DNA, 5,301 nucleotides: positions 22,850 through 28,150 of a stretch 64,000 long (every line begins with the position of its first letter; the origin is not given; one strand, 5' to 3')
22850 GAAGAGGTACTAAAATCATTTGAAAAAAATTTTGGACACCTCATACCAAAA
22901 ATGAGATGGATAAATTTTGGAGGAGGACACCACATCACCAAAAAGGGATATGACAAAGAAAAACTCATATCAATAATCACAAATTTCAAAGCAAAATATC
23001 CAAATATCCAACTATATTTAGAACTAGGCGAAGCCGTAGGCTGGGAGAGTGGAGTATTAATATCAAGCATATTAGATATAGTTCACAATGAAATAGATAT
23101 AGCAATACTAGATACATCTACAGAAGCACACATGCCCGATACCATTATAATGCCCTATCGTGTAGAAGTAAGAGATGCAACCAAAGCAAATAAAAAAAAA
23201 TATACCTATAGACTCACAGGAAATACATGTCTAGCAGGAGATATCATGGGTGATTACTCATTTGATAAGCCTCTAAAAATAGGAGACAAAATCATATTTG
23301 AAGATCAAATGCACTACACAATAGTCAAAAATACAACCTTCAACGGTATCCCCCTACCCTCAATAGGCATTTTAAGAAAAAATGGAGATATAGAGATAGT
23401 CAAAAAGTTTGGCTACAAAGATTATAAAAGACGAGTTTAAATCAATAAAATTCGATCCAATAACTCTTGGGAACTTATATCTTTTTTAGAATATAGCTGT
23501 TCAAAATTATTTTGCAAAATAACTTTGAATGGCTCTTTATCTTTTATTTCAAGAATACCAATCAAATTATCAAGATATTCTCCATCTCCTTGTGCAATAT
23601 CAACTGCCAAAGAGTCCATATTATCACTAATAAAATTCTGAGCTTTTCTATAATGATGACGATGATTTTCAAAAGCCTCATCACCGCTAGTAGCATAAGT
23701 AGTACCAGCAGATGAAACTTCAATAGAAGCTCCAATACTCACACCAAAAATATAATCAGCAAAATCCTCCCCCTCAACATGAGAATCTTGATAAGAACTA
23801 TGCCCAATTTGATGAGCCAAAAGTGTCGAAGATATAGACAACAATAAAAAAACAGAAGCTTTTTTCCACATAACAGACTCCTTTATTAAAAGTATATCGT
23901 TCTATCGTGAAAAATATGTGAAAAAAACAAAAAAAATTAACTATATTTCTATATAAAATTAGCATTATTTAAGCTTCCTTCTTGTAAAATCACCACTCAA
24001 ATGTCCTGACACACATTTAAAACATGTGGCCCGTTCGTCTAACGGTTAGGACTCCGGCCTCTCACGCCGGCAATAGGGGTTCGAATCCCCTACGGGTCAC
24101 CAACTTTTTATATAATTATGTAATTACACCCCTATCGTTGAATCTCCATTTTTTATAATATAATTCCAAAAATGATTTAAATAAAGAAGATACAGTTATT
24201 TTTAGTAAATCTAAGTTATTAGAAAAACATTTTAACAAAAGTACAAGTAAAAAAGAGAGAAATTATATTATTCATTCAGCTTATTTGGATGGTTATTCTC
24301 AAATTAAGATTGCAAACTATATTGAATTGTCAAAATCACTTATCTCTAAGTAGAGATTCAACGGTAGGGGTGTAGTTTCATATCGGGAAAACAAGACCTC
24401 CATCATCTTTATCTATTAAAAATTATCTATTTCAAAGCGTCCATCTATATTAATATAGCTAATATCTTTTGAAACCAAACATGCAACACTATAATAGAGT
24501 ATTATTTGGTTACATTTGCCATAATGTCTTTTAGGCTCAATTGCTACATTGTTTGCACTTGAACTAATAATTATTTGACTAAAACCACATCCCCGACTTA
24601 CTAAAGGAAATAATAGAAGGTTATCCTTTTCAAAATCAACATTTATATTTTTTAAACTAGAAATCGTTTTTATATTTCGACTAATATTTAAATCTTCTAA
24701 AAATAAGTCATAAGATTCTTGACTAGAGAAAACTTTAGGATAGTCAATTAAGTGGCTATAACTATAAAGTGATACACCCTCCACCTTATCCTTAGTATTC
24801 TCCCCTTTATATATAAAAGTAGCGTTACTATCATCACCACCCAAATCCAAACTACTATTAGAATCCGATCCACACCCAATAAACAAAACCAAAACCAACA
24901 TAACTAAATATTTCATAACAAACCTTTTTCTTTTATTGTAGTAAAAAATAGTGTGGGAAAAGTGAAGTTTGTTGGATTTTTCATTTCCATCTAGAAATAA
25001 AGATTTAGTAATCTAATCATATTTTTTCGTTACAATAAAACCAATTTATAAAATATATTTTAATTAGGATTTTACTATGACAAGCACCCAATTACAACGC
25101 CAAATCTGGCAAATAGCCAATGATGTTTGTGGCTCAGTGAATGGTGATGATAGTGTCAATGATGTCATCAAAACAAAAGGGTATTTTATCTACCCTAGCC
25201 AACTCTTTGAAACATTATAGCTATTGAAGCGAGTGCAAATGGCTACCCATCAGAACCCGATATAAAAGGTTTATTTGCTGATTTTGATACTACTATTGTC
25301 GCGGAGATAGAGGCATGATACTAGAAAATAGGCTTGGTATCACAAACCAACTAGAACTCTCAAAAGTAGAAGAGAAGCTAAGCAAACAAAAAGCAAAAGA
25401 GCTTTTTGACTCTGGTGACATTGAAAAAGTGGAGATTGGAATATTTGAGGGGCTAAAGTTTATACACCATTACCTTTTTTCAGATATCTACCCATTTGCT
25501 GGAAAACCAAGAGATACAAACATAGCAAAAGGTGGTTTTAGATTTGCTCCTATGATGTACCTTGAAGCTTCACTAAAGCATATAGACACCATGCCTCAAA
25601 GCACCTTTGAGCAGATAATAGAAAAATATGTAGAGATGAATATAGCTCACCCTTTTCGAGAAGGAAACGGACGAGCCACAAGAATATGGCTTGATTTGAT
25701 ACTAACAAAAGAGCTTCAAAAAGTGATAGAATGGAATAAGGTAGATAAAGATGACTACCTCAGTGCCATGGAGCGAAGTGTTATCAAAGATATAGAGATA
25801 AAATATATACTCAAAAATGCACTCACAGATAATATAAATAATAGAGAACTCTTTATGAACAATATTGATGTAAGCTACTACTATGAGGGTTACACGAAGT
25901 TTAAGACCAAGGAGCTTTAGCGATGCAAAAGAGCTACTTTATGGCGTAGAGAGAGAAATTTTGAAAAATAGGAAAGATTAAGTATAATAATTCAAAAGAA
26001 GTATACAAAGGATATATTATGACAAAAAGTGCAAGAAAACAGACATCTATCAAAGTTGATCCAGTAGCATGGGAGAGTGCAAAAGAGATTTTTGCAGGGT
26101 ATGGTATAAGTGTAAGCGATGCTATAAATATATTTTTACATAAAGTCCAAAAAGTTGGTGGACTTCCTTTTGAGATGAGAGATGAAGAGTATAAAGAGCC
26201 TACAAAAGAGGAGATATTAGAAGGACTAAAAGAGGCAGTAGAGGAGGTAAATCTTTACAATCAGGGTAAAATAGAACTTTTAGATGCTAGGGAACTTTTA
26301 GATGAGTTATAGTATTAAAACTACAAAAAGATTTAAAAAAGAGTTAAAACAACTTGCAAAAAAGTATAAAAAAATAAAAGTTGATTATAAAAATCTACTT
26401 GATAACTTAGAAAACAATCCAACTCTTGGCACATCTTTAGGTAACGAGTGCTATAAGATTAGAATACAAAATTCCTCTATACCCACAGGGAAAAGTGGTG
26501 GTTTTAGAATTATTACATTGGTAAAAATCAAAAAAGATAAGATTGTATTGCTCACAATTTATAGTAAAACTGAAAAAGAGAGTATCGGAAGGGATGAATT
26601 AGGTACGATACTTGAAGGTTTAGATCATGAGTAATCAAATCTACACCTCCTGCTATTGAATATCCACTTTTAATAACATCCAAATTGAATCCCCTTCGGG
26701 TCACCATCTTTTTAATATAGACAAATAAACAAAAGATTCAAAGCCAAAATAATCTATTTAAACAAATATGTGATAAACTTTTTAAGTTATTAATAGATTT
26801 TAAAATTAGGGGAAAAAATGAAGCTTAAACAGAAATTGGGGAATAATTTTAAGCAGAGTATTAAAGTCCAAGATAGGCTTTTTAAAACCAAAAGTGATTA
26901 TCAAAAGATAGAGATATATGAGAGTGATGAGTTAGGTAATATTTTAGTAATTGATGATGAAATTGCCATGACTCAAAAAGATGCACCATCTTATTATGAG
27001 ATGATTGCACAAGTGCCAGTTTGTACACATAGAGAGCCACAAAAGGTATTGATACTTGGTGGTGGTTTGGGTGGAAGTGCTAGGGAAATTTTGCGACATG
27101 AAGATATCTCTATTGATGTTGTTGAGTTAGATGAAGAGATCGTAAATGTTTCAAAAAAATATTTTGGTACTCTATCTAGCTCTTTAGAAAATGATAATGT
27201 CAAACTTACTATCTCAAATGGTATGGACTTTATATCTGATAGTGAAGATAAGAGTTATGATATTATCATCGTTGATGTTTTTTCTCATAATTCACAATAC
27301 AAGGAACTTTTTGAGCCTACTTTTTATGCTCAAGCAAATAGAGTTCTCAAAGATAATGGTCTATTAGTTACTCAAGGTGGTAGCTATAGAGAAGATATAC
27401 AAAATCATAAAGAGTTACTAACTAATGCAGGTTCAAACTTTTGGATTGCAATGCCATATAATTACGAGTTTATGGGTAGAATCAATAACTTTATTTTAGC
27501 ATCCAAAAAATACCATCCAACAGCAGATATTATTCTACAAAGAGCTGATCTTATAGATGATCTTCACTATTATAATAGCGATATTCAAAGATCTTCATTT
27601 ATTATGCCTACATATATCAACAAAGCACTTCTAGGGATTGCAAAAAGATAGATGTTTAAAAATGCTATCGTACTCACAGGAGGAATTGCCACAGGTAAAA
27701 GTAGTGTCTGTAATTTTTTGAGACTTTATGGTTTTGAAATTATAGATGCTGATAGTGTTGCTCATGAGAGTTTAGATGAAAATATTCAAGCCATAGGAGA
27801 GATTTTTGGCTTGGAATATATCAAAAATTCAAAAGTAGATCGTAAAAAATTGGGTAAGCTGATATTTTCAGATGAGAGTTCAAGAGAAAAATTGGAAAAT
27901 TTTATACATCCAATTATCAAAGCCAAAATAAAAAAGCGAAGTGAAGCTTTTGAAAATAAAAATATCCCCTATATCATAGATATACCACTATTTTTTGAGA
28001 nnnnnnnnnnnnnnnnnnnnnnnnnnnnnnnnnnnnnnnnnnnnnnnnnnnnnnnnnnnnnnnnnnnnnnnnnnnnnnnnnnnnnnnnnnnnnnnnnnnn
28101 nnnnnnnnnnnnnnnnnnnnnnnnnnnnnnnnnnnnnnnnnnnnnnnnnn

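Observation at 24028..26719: Integrase-less 2.6-kb genomic islet at tRNA-Glu bounded by a duplicated tRNA 3' end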

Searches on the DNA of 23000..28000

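Call 9: search_rna_families(source=window, start=23000, end=28000, threshold=evalue, max_evalue=1)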
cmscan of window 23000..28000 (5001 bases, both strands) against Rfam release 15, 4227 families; matches with E-value up to 1: 3.
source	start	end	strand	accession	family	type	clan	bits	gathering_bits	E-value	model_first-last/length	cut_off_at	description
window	24028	24099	+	RF00005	tRNA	Gene; tRNA;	CL00001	61.1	29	7e-12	1-71/71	no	tRNA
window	24034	24102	+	RF00233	Tymo_tRNA-like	Cis-reg;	-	25.7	40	0.025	1-84/84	no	Tymovirus/Pomovirus/Furovirus tRNA-like 3' UTR element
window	25116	25164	+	RF01152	sR1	Gene; snRNA; snoRNA; CD-box;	-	17.3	45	0.39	1-57/57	no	Small nucleolar RNA sR1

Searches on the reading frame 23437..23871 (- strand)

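Call 8: search_protein_families(library=pfam, proteins=[window:23437-23871:-], max_evalue=0.01)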
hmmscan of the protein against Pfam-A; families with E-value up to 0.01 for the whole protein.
window:23437-23871:- (144 aa): 1 family
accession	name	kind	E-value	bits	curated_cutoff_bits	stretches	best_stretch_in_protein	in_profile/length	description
PF11220.13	DUF3015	-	1.3e-13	51.5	25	1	61-141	44-128/142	Protein of unknown function (DUF3015)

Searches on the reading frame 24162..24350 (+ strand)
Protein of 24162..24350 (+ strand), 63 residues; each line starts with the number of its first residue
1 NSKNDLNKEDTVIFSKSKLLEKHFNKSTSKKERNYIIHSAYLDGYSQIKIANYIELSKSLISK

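Call 8: search_protein_families(library=pfam, proteins=[window:24162-24350:+], max_evalue=0.01)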
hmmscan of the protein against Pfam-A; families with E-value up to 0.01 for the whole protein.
seq(63 aa): 0 families

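Call 37: find_homologous_proteins(query=window:24162-24350:+, max_evalue=0.001)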
Query seq(63 aa) (63 aa): 1 proteins with E <= 0.001 among 1 candidates.
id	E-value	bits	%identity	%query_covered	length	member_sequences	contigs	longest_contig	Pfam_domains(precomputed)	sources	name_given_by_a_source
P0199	4.1e-17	78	79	89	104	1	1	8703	-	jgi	-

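Call 40: find_encoding_contigs(protein=P0199, flank=10000, max_places=3)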
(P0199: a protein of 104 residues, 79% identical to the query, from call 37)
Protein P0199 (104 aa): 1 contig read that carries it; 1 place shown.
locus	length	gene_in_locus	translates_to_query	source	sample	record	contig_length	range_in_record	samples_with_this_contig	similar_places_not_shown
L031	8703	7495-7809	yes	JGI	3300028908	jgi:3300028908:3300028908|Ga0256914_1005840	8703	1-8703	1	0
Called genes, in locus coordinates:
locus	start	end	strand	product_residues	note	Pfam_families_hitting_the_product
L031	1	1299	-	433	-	?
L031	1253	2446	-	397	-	PF13941:MutL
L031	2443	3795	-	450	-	PF06368:Met_asp_mut_E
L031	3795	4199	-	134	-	PF02310:B12-binding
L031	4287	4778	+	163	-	PF03737:RraA-like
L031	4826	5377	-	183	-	PF05198:IF3_N, PF00707:IF3_C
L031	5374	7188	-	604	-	PF07973:tRNA_SAD, PF00587:tRNA-synt_2b, PF03129:HGTP_anticodon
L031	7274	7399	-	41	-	-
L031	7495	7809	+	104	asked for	-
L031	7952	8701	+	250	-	?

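Call 43: search_protein_families(library=pfam, proteins=[P0199, window:24162-24350:+], max_evalue=10)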
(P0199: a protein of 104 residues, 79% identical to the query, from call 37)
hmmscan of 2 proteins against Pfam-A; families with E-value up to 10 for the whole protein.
P0199 (104 aa): 11 families
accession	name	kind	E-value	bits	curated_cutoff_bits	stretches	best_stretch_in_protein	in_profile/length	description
PF13936.12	HTH_38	-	3.5e-05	23.9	27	1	61-96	8-42/44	Helix-turn-helix domain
PF04545.22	Sigma70_r4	-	0.0029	17.5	24.1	1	66-96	12-42/50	Sigma-70, region 4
PF07638.17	Sigma70_ECF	-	0.012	16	21.1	1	34-93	114-170/185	ECF sigma factor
PF01381.28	HTH_3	-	0.019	15.4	23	1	74-96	9-31/55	Helix-turn-helix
PF16509.11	KORA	-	0.048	14.3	26.7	1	56-96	12-52/84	TrfB plasmid transcriptional repressor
PF08281.18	Sigma70_r4_2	-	0.053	13.6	25.7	1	65-89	17-41/54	Sigma-70, region 4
PF23408.1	TMEM126_like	-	0.096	12.6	24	1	6-47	164-205/254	TMEM126-like protein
PF06530.18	Phage_antitermQ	-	0.13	12.6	26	1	56-100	59-104/118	Phage antitermination protein Q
PF13518.12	HTH_28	-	0.17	12.4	25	1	70-96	8-34/52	Helix-turn-helix domain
PF12802.13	MarR_2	-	0.23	12.1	27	1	76-96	22-42/61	MarR family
PF13384.12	HTH_23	-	0.23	11.8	24.6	1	63-96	7-39/50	Homeodomain-like domain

seq(63 aa): 3 families
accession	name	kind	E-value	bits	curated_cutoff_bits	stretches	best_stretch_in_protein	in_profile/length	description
PF13936.12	HTH_38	-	0.026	14.7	27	1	31-63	8-39/44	Helix-turn-helix domain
PF16055.10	DUF4798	-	0.059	13.8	27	1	8-41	14-47/100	Domain of unknown function (DUF4798)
PF21137.3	ANM3_C2H2_Zf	-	0.065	13.5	27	1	38-59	3-24/46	Protein arginine N-methyltransferase 3, C2H2 zinc finger domain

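Call 69: search_protein_families(library=phrogs, proteins=[P0199], max_evalue=0.001)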
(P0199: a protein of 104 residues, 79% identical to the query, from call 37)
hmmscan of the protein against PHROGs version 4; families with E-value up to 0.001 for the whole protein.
P0199 (104 aa): 1 family
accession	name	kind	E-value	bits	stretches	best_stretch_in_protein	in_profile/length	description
phrog_1740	-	transcription regulation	0.00012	21.8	1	38-95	146-205/567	RNA polymerase sigma factor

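Call 84: search_protein_families(library=ncbifam, proteins=[P0199], max_evalue=0.01)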
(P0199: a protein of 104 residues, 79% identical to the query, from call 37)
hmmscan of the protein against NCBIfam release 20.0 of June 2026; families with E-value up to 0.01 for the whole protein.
P0199 (104 aa): 8 families
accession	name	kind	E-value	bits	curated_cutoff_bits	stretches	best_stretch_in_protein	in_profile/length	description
TIGR02937.1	sigma70-ECF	superfamily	4.2e-06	26.5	42.9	1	41-96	102-155/165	sigma-70 family RNA polymerase sigma factor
NF009189.0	PRK12537.1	equivalog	0.00012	21.7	261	1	28-86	105-161/182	RNA polymerase sigma factor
TIGR02980.1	SigBFG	subfamily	0.00044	20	234.35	1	41-96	163-216/227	SigB/SigF/SigG family RNA polymerase sigma factor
NF009195.0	PRK12543.1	subfamily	0.0027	17.2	197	1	29-85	103-157/192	RNA polymerase sigma factor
TIGR02959.1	SigZ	equivalog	0.0037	17.1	168.65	1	32-93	76-135/170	RNA polymerase sigma factor SigZ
NF006071.0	PRK08215.1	equivalog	0.0048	16.5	372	1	50-97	203-248/258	RNA polymerase sporulation sigma factor SigG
TIGR01764.1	excise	domain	0.0084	16.5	28.8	0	79-101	6-28/49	excisionase family DNA-binding protein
NF009179.0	PRK12527.1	equivalog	0.0086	16.1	162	0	32-95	81-142/159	RNA polymerase sigma factor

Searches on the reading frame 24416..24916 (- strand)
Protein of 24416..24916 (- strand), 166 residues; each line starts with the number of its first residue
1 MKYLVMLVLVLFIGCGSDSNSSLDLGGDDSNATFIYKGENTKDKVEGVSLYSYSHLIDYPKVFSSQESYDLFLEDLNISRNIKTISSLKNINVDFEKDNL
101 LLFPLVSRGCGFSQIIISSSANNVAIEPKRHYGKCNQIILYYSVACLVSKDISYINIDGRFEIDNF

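Call 8: search_protein_families(library=pfam, proteins=[window:24416-24916:-], max_evalue=0.01)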
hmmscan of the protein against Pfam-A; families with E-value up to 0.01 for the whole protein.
window:24416-24916:- (166 aa): 0 families

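Call 45: search_protein_representatives(protein=window:24416-24916:-)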
Query: 166 residues. Proteins with E-value up to 0.001 (for the whole library): 3; up to 1e-10: 1; up to 1e-30: 1. The best 3 are listed.
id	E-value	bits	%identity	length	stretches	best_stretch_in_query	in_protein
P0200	1.8e-102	356.3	100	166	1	1-166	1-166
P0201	7.7e-06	42.3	28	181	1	5-158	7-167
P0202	1.1e-05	41.7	37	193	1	54-158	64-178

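Call 69: search_protein_families(library=phrogs, proteins=[window:24416-24916:-], max_evalue=0.001)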
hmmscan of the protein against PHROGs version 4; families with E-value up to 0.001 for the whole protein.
window:24416-24916:- (166 aa): 0 families

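Call 71: search_protein_families(library=pfam, proteins=[P0201, P0202, window:24416-24916:-], max_evalue=1)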
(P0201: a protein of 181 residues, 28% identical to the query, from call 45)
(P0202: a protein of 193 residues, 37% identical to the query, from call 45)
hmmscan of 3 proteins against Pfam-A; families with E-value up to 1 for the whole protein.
P0201 (181 aa): 0 families

P0202 (193 aa): 2 families
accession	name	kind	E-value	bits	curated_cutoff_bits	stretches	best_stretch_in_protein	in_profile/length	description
PF09336.16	Vps4_C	-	0.027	14.9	21.3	1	64-105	17-58/61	Vps4 C terminal oligomerisation domain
PF16224.10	DUF4883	-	0.1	13.5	27.1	1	43-74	43-74/119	DOmain of unknown function (DUF4883)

window:24416-24916:- (166 aa): 0 families

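Call 84: search_protein_families(library=ncbifam, proteins=[window:24416-24916:-], max_evalue=0.01)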
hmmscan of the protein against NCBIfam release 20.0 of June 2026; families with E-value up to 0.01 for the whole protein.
window:24416-24916:- (166 aa): 0 families

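Call 85: search_protein_families(library=padloc, proteins=[window:24416-24916:-], max_evalue=0.01)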
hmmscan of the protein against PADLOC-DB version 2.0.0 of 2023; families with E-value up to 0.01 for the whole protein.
window:24416-24916:- (166 aa): 0 families

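Call 86: predict_structure(protein=window:24416-24916:-)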
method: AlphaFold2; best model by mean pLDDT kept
length: 166 residues; sequences in the alignment: 1
mean_pLDDT: 38.9   pTM: 0.44
mean pLDDT of the five models: 38.9, 33.2, 30.2, 28.7, 28.4
residues with pLDDT >= 90: 0; 70-90: 4; 50-70: 32; < 50: 130
segments of 3 or more residues with pLDDT < 50: 6-59, 78-87, 105-145, 147-166
pLDDT, mean of each block of 10 residues (from residue 1): 43 30 26 27 26 35 66 57 46 58 46 28 31 33 45 31 25
secondary structure, 60 per line:
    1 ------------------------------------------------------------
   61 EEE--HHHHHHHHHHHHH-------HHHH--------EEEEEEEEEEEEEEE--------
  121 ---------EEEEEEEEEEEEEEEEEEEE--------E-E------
elements in order: E61-63 H66-78 H86-89 E98-112 E130-149
